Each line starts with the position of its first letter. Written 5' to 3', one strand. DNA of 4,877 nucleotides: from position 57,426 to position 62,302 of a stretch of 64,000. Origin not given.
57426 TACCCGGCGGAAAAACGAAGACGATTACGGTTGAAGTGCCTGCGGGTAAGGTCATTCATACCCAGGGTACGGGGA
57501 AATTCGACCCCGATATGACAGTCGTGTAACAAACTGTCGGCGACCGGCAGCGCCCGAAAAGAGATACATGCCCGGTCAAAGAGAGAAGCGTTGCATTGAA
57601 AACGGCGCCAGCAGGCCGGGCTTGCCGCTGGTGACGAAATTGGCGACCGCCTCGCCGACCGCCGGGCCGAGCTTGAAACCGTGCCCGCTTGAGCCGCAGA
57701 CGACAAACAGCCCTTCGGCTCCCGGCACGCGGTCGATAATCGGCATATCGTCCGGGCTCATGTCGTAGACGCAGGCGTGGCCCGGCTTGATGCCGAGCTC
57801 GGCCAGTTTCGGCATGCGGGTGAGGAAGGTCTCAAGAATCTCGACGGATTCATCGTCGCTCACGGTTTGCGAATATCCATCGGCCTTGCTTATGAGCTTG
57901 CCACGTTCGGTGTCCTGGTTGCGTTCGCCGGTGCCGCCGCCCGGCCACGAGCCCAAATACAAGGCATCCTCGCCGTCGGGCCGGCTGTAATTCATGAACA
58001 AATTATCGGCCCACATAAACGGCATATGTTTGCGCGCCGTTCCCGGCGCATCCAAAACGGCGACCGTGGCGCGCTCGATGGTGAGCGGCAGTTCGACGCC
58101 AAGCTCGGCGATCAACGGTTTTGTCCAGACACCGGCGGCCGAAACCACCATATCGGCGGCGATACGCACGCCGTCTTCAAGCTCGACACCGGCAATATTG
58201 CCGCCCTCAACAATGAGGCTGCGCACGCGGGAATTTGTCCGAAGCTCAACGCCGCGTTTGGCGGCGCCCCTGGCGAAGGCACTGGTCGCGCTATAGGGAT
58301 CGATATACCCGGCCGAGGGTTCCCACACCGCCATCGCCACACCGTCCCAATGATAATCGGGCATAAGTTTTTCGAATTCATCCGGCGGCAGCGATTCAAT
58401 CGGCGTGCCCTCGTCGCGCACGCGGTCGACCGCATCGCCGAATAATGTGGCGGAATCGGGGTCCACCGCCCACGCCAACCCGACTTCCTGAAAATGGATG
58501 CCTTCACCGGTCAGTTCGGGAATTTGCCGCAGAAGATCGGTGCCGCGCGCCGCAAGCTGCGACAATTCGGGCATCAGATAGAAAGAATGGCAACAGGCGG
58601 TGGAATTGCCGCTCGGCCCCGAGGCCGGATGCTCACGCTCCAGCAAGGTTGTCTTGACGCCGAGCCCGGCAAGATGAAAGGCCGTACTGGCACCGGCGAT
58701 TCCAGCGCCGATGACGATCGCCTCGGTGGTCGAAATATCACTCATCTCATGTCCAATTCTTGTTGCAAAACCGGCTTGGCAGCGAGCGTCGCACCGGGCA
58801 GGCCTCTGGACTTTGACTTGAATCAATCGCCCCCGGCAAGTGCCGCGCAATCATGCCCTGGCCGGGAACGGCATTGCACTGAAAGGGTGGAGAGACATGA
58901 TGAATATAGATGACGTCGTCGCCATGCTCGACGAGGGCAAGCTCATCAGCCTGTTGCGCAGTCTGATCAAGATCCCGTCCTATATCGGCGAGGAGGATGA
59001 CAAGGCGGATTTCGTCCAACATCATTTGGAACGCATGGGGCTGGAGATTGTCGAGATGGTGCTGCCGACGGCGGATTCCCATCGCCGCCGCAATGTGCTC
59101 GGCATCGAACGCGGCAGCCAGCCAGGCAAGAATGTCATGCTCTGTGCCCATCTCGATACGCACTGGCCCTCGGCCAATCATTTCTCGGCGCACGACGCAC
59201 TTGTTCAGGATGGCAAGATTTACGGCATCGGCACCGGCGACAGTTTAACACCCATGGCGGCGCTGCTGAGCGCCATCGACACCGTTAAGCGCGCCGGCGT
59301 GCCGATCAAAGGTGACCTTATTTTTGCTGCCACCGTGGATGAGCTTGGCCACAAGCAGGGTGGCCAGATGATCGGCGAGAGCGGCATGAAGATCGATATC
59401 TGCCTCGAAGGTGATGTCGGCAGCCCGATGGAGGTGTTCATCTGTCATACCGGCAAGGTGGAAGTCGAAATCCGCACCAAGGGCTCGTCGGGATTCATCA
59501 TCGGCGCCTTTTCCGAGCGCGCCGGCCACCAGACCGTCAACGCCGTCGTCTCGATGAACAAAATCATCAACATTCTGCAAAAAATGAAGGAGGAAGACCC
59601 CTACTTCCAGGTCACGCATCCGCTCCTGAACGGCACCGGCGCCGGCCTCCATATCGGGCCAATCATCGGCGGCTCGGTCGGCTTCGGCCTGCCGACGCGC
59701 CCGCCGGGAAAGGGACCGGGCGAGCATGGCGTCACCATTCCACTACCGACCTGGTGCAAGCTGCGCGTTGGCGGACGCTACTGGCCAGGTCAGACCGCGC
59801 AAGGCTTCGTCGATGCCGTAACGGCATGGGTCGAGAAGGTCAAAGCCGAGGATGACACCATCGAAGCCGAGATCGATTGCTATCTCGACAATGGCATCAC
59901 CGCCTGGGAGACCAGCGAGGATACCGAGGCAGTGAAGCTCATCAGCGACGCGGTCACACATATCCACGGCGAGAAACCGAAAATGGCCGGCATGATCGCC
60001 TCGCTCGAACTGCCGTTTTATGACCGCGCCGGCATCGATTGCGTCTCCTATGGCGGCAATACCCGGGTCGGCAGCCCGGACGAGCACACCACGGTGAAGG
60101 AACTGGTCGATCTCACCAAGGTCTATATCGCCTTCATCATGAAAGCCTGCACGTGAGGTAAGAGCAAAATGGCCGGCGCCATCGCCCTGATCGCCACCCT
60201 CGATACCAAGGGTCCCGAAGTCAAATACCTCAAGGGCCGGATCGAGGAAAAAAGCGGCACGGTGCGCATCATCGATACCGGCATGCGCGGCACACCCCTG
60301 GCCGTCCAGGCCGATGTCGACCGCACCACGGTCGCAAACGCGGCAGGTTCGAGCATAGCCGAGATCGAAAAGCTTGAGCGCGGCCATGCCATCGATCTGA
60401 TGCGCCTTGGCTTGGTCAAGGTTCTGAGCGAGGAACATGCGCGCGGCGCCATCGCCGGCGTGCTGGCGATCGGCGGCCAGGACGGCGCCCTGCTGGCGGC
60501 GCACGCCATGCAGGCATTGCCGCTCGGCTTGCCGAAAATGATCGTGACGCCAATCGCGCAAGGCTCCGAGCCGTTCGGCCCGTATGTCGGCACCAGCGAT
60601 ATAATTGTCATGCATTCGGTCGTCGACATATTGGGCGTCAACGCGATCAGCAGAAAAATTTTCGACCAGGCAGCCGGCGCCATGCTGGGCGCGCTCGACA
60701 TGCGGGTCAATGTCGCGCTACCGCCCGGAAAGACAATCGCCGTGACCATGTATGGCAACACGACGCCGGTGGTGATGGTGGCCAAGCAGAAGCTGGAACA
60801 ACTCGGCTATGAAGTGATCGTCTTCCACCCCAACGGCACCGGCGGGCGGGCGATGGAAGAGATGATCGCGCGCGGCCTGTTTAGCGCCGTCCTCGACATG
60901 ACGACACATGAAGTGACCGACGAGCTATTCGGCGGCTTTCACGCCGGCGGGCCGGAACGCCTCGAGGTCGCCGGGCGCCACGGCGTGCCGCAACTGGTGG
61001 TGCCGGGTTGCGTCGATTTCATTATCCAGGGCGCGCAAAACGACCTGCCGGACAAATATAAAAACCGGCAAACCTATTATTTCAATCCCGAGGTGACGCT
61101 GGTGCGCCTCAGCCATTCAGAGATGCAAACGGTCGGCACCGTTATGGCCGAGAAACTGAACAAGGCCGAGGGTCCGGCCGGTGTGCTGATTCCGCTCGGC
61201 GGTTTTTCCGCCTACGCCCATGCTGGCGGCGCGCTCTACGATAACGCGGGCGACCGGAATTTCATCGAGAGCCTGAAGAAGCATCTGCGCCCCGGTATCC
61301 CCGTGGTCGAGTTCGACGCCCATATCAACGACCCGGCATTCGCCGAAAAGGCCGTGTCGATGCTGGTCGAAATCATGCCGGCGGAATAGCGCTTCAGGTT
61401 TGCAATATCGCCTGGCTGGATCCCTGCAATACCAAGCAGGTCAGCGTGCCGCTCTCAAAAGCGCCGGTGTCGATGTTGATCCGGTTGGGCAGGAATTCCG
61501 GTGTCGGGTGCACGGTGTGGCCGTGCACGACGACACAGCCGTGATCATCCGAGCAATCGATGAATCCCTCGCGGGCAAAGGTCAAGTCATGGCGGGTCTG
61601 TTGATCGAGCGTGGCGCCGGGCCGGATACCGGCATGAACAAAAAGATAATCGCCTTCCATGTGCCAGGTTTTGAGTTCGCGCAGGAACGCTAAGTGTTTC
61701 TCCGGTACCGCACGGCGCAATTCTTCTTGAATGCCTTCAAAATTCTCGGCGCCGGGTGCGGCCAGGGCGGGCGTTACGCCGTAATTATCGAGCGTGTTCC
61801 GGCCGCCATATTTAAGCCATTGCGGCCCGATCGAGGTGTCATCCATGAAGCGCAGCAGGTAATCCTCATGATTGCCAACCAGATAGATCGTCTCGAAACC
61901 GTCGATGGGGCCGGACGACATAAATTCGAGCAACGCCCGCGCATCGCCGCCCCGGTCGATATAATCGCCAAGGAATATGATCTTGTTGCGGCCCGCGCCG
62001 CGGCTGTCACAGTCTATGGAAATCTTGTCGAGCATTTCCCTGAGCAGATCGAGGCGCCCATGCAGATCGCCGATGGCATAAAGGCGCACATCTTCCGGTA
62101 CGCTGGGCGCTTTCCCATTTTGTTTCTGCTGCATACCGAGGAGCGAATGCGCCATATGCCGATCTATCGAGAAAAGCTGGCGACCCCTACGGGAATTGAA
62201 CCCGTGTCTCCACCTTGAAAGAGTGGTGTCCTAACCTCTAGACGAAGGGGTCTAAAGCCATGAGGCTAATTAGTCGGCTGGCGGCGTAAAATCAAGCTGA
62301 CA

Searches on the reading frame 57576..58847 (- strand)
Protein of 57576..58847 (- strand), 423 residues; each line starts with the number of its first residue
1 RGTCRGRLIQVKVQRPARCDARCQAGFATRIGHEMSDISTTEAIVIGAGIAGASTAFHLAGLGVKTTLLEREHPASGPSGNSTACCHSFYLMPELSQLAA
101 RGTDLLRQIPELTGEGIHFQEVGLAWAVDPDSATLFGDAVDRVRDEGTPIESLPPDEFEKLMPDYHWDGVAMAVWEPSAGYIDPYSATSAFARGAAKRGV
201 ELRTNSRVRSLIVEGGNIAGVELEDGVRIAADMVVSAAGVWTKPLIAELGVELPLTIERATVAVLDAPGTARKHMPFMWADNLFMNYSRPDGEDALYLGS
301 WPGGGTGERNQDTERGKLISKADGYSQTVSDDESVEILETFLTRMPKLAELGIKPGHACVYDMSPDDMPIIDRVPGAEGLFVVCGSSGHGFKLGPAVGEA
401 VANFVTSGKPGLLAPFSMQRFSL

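Call 43: search_protein_families(library=pfam, proteins=[window:57576-58847:-], max_evalue=0.0001)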
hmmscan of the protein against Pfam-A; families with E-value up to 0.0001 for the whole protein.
window:57576-58847:- (423 aa): 9 families
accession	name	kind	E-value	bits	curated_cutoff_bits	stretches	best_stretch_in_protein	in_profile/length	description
PF01266.30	DAO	-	1.6e-64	219.1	27.9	1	43-403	2-352/353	FAD dependent oxidoreductase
PF07992.20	Pyr_redox_2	-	9.9e-13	48.6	26.1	1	191-253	189-251/291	Pyridine nucleotide-disulphide oxidoreductase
PF00890.30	FAD_binding_2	-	4.3e-09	36.5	20.4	1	43-243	2-206/414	FAD binding domain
PF01134.28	GIDA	-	1.9e-07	30.9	22.1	0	43-74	2-29/391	Glucose inhibited division protein A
PF01494.25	FAD_binding_3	-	1.3e-06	28.4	22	0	41-76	2-37/349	FAD binding domain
PF01593.30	Amino_oxidase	-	3.6e-06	27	19.8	1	192-242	211-258/443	Flavin containing amine oxidoreductase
PF00070.33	Pyr_redox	-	1.2e-05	26.2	22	0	43-72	2-31/82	Pyridine nucleotide-disulphide oxidoreductase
PF12831.13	FAD_oxidored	-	2.2e-05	24.4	27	0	44-239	3-145/416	FAD dependent oxidoreductase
PF13450.12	NAD_binding_8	-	8.1e-05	23.3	21.9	0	45-77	1-33/68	NAD(P)-binding Rossmann-like domain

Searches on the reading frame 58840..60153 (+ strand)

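Call 43: search_protein_families(library=pfam, proteins=[window:58840-60153:+], max_evalue=0.0001)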
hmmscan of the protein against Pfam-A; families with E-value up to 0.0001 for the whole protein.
window:58840-60153:+ (438 aa): 1 family
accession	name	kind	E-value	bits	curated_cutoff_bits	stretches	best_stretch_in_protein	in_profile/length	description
PF01546.33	Peptidase_M20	-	1.7e-18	67.7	24.6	1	101-434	2-205/206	Peptidase family M20/M25/M40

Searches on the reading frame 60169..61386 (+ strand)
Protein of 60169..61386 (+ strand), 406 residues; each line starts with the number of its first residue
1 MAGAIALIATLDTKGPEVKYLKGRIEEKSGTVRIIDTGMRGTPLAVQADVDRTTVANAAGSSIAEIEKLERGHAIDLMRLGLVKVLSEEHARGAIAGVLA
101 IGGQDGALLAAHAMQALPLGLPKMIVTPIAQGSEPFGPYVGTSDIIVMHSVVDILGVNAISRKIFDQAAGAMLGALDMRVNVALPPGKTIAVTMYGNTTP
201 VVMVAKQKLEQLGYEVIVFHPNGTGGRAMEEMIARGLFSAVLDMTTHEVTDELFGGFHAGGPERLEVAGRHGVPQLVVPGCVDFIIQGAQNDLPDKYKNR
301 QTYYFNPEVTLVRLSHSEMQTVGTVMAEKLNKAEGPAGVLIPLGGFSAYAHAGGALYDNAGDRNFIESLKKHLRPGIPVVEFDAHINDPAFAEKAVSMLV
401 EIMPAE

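Call 43: search_protein_families(library=pfam, proteins=[window:60169-61386:+], max_evalue=0.0001)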
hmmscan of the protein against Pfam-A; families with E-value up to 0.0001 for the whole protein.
window:60169-61386:+ (406 aa): 2 families
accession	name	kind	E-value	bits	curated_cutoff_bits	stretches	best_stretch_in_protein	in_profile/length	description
PF23189.1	UPF0261_C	-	1.3e-78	263.6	27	1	188-403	2-218/218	Uncharacterised protein family (UPF0261) C-terminal domain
PF06792.17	UPF0261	-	9.3e-51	172.7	27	1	4-178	2-173/176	Uncharacterised protein family (UPF0261) N-terminal domain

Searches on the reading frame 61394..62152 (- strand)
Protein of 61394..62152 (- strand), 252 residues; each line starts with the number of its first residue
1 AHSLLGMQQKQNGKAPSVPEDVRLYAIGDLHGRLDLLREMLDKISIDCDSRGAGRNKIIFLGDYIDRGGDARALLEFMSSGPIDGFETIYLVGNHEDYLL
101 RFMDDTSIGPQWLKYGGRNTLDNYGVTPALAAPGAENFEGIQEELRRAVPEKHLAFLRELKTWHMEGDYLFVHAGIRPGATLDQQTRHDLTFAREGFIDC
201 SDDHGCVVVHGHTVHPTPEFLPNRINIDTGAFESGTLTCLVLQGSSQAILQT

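Call 43: search_protein_families(library=pfam, proteins=[window:61394-62152:-], max_evalue=0.0001)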
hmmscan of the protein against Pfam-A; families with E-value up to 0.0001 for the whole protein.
window:61394-62152:- (252 aa): 1 family
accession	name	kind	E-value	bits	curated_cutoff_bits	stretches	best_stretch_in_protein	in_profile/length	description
PF00149.33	Metallophos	-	7.3e-13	49.8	21.5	1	23-215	2-158/191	Calcineurin-like phosphoesterase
